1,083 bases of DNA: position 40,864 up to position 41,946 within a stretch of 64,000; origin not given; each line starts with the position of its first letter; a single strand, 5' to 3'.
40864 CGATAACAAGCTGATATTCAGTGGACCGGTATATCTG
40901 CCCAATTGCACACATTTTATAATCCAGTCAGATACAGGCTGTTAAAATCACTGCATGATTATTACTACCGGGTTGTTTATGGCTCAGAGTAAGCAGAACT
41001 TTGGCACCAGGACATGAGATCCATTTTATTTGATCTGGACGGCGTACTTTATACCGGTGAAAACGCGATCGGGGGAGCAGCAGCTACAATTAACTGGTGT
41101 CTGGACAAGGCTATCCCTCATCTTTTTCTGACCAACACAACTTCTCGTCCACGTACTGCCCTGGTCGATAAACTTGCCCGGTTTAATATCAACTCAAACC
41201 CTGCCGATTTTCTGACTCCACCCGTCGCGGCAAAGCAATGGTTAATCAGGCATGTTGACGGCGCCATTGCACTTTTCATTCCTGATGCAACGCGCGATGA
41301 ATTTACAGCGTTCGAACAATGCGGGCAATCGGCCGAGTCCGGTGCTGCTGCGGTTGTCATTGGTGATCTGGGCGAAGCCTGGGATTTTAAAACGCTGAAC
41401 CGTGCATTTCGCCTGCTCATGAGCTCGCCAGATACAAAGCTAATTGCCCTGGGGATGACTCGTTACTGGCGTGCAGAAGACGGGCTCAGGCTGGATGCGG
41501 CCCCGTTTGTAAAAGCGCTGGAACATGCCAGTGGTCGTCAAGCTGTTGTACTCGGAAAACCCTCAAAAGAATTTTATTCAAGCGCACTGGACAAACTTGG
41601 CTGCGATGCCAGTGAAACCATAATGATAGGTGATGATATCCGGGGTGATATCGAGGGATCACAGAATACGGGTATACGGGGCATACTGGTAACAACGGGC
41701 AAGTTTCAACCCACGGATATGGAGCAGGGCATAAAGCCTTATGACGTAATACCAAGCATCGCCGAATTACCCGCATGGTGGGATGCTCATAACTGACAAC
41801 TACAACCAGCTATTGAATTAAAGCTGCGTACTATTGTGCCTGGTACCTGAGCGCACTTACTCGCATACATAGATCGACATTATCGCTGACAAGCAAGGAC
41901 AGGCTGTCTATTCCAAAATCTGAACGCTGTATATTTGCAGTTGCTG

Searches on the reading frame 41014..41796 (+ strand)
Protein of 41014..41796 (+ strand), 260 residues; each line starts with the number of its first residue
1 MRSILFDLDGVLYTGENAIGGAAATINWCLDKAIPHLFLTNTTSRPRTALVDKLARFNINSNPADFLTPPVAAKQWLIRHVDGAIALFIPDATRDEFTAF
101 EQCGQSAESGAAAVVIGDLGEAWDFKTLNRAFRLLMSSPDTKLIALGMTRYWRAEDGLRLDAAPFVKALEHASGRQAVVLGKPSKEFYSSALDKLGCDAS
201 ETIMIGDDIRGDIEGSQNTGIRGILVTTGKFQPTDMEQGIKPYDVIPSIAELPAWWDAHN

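Call 86: search_protein_families(library=ncbifam, proteins=[window:41014-41796:+], max_evalue=1e-25)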
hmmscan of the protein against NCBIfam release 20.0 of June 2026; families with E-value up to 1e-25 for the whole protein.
window:41014-41796:+ (260 aa): 5 families
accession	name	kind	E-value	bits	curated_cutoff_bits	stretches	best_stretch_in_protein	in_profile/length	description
TIGR01458.1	HAD-SF-IIA-hyp3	hypoth_equivalog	1.2e-56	191.9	175.95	1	2-244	2-242/257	TIGR01458 family HAD-type hydrolase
TIGR01460.1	HAD-SF-IIA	subfamily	5.1e-36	124.7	100.15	1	4-229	1-246/246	HAD-IIA family hydrolase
NF053752.1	TK1734_fam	exception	3.8e-27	95.2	475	1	3-253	2-256/260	2-phosphoglycolate phosphatase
TIGR01457.1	HAD-SF-IIA-hyp2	hypoth_equivalog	1e-26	93.9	247.65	1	4-251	4-248/249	TIGR01457 family HAD-type hydrolase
TIGR01452.1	PGP_euk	subfamily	5.2e-26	91.7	201.95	0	3-234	4-254/279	phosphoglycolate/pyridoxal phosphate family phosphatase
